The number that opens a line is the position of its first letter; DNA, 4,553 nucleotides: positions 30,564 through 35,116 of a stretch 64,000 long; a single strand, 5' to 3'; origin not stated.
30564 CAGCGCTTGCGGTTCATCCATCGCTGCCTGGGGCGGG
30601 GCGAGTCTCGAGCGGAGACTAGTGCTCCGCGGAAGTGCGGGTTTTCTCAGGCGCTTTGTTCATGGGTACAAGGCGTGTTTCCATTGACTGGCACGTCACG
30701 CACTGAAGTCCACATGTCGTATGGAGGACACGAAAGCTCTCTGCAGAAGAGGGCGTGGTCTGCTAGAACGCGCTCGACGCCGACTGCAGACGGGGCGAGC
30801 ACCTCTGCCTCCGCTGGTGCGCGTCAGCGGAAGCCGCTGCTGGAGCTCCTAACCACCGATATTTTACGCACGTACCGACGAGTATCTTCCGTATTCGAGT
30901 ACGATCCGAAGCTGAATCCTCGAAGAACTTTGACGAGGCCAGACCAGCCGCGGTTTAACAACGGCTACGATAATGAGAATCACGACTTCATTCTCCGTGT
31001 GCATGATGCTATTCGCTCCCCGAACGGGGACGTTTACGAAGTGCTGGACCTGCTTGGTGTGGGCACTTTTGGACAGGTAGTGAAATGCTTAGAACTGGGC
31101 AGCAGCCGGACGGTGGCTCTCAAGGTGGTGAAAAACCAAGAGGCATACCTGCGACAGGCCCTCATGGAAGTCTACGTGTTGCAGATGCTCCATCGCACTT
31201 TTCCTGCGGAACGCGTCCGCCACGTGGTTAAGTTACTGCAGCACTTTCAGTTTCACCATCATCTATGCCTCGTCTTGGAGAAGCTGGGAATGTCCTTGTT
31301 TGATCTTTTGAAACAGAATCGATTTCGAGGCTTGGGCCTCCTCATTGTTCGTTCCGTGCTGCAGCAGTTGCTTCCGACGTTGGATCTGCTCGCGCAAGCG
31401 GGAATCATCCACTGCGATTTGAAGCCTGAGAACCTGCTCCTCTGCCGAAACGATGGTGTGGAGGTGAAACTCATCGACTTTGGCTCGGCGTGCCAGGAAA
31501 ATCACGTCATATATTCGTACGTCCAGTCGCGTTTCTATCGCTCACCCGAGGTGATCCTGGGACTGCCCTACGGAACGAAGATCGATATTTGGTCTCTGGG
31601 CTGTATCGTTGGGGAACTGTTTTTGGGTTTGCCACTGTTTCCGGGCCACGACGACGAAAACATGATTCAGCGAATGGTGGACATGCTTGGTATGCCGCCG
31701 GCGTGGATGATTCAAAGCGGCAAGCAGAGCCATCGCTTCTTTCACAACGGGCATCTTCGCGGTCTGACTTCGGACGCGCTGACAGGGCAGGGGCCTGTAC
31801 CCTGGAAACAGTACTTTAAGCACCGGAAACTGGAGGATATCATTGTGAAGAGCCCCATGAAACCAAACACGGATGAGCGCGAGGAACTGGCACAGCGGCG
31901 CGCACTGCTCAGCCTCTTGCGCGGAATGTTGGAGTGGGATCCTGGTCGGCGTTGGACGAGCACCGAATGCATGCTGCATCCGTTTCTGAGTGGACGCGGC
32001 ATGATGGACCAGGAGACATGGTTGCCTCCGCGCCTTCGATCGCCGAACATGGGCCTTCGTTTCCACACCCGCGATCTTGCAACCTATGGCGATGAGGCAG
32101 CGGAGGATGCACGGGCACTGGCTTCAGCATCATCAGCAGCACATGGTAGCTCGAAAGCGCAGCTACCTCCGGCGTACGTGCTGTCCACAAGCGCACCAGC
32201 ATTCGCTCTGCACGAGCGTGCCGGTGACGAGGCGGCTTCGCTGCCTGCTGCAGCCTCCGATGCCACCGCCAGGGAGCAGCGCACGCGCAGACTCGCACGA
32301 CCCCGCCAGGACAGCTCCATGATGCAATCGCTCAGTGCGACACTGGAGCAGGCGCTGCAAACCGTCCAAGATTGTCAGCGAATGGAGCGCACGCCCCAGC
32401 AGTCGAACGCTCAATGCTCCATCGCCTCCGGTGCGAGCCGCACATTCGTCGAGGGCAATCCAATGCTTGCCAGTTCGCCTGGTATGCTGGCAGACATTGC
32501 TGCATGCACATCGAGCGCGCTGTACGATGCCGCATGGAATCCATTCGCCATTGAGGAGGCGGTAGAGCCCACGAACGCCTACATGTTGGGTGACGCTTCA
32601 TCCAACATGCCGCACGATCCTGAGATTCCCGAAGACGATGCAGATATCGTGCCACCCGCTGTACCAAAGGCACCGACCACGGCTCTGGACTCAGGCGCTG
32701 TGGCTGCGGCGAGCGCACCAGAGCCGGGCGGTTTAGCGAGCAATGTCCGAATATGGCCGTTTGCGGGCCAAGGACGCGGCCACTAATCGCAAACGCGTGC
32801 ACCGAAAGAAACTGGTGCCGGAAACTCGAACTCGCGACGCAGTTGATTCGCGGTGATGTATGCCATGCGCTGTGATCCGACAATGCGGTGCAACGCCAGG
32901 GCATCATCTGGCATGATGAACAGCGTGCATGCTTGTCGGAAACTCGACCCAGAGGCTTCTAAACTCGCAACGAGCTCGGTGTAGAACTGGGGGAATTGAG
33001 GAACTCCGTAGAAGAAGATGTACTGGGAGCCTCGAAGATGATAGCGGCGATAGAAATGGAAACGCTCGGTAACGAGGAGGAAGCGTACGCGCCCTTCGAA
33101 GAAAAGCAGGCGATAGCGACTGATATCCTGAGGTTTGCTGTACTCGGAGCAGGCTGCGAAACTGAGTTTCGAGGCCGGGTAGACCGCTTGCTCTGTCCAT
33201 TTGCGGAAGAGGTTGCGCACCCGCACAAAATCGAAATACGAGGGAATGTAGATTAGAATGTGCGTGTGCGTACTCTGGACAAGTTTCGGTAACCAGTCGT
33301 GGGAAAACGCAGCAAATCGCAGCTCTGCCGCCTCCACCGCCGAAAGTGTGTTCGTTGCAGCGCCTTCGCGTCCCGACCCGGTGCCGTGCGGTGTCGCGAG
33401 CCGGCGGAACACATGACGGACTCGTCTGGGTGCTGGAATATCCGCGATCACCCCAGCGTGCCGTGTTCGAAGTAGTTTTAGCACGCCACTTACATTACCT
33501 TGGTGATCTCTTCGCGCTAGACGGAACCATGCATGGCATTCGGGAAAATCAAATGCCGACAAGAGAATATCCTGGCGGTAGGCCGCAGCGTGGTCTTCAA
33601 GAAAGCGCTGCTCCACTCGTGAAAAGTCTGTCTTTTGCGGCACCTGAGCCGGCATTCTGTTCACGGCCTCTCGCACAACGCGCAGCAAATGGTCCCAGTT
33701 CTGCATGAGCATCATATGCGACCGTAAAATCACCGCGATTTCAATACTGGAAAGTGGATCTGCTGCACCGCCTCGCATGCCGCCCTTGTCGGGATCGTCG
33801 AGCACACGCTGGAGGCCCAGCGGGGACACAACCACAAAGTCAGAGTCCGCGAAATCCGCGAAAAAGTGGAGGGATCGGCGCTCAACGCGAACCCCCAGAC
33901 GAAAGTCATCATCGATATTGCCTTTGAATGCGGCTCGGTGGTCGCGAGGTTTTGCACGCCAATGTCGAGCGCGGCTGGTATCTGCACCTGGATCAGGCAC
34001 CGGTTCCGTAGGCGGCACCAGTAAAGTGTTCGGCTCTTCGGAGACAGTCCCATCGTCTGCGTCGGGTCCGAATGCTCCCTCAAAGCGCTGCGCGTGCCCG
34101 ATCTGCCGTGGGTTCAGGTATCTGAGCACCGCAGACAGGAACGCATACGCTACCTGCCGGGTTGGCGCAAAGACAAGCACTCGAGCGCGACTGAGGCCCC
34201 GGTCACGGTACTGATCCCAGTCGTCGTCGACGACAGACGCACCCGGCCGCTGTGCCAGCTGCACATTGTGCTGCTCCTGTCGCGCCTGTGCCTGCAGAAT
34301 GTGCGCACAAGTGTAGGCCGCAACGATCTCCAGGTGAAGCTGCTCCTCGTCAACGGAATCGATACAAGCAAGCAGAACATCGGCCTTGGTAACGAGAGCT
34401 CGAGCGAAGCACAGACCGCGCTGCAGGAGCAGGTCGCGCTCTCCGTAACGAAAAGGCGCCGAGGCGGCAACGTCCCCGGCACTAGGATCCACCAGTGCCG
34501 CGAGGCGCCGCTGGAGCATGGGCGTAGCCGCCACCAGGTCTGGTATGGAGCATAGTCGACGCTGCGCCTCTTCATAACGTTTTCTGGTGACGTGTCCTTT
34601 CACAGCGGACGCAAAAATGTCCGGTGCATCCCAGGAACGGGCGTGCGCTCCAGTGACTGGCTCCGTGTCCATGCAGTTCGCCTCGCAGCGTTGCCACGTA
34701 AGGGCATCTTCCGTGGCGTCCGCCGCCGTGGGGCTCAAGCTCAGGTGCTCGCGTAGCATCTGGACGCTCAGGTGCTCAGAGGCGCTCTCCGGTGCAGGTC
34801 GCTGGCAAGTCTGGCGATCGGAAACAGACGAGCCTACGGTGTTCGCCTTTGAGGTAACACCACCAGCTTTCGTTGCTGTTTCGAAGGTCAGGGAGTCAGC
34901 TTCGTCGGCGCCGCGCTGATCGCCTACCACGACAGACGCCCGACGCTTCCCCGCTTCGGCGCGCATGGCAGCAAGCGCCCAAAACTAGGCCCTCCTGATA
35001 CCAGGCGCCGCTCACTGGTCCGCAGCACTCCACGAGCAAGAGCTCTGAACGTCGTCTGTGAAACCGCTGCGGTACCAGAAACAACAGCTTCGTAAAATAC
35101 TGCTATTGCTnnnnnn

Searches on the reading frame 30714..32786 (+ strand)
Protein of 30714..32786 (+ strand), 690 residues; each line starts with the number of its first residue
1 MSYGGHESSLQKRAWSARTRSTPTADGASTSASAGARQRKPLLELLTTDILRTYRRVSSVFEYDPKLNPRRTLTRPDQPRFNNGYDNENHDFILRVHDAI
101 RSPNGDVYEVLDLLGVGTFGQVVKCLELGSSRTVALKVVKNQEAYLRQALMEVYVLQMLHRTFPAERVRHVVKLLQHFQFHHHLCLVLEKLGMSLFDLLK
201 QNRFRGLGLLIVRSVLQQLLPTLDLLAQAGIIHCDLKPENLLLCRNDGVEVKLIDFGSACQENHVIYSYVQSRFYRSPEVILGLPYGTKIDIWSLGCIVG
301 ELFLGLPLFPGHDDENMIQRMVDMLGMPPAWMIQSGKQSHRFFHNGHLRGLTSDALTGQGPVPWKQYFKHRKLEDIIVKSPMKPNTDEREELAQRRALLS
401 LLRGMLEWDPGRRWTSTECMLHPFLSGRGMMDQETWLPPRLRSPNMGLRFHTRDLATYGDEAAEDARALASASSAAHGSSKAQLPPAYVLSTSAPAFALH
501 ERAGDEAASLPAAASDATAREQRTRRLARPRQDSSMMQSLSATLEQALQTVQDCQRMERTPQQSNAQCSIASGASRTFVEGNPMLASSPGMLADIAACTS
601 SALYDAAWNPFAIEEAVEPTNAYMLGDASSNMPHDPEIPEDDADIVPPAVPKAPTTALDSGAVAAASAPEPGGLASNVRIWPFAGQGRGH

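Call 5: search_protein_families(library=pfam, proteins=[window:30714-32786:+])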
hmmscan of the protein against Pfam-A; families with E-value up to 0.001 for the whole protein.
window:30714-32786:+ (690 aa): 3 families
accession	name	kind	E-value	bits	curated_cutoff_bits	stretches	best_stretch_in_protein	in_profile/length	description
PF00069.31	Pkinase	-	4e-49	167.8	31.7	1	108-425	1-263/263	Protein kinase domain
PF07714.23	PK_Tyr_Ser-Thr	-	1.2e-14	54.7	23.1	1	111-323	4-219/258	Protein tyrosine and serine/threonine kinase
PF01636.29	APH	-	7.3e-05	23.1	23.2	1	156-260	107-198/239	Phosphotransferase enzyme family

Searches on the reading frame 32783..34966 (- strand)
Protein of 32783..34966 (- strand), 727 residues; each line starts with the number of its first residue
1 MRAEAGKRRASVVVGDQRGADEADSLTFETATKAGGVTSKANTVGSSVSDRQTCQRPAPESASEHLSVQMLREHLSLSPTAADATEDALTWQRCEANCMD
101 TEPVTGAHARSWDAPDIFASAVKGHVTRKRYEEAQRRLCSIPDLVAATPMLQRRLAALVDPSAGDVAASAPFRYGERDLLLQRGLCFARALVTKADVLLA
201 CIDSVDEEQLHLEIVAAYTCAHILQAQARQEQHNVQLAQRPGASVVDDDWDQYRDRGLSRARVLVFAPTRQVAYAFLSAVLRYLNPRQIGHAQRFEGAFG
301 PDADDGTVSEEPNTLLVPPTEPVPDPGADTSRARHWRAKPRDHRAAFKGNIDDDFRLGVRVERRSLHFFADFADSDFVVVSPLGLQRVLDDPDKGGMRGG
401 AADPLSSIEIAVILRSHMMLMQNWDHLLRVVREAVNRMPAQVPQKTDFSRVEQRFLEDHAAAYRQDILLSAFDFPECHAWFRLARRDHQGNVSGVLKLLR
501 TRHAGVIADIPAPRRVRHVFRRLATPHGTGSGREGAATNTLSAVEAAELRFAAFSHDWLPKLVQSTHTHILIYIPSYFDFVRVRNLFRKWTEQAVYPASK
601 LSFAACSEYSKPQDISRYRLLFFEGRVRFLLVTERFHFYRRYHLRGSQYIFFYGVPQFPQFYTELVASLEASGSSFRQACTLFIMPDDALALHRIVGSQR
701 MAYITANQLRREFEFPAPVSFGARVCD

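Call 3: search_protein_families(library=pfam, proteins=[window:32783-34966:-])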
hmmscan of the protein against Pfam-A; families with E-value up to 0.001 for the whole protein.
window:32783-34966:- (727 aa): 2 families
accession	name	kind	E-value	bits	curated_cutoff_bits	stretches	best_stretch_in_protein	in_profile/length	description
PF22916.2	UTP25_NTPase-like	-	1.4e-58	198.9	27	1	200-492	6-266/266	UTP25, NTP hydrolase-like domain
PF06862.17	Utp25_C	-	2.6e-46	158.1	32.8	1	516-715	9-190/190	Utp25, C-terminal domain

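Call 7: list_cluster_members(proteins=[window:32783-34966:-, window:35843-37717:+, window:38000-40264:-, window:40810-44775:+, window:44829-45713:-])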
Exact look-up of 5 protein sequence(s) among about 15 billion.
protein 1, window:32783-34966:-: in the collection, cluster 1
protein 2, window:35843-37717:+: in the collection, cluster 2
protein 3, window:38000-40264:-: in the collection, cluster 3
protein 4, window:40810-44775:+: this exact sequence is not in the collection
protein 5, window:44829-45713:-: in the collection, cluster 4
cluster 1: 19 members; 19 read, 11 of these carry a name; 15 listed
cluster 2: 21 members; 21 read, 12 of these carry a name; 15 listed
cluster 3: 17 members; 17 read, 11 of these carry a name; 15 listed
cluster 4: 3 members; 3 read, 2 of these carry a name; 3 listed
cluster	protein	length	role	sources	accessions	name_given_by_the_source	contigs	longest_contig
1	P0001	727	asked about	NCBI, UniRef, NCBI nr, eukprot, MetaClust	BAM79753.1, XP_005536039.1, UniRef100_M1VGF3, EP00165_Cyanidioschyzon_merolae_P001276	hypothetical protein, conserved [Cyanidioschyzon merolae strain 10D] | U3 small nucleolar RNA-associated protein 25 n=1 Tax=Cyanidioschyzon merolae (strain ... | XP_005536039.1 hypothetical protein, conserved [Cyanidioschyzon merolae strain 10D]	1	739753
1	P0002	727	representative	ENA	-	-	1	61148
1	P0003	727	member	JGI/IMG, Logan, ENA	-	hypothetical protein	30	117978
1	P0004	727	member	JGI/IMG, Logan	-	hypothetical protein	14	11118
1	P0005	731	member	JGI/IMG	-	U3 small nucleolar RNA-associated protein 25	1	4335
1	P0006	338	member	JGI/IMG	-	U3 small nucleolar RNA-associated protein 25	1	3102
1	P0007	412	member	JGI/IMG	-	hypothetical protein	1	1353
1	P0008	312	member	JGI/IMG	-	U3 small nucleolar RNA-associated protein 25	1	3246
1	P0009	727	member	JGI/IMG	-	hypothetical protein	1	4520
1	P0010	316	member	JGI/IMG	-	U3 small nucleolar RNA-associated protein 25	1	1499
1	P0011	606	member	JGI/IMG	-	U3 small nucleolar RNA-associated protein 25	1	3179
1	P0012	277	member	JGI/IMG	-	U3 small nucleolar RNA-associated protein 25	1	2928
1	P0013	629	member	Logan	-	-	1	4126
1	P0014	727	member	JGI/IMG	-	-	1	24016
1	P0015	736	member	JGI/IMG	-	-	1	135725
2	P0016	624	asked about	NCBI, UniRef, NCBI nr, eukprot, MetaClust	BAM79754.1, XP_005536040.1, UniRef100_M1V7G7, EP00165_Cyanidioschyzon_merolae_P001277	eukaryotic translation initiation factor eIF-5 [Cyanidioschyzon merolae strain 10D] | Eukaryotic translation initiation factor eIF-5 n=1 Tax=Cyanidioschyzon merolae (strain ... | XP_005536040.1 eukaryotic translation initiation factor eIF-5 [Cyanidioschyzon merolae ...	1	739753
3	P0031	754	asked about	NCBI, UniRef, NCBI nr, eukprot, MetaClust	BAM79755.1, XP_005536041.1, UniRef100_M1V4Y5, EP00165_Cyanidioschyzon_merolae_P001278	eukaryotic translation initiation factor 3 subunit E interacting protein [Cyanidioschyzon ... | Eukaryotic translation initiation factor 3 subunit L n=1 Tax=Cyanidioschyzon merolae ... | XP_005536041.1 eukaryotic translation initiation factor 3 subunit E interacting protein ...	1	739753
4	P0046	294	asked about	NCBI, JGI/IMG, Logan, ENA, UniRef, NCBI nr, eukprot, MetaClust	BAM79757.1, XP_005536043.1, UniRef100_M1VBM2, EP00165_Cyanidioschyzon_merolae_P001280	eukaryotic translation initiation factor eIF-2 beta subunit [Cyanidioschyzon merolae ... | translation initiation factor 2 subunit 2 | Eukaryotic translation initiation factor eIF-2 beta subunit n=1 Tax=Cyanidioschyzon ...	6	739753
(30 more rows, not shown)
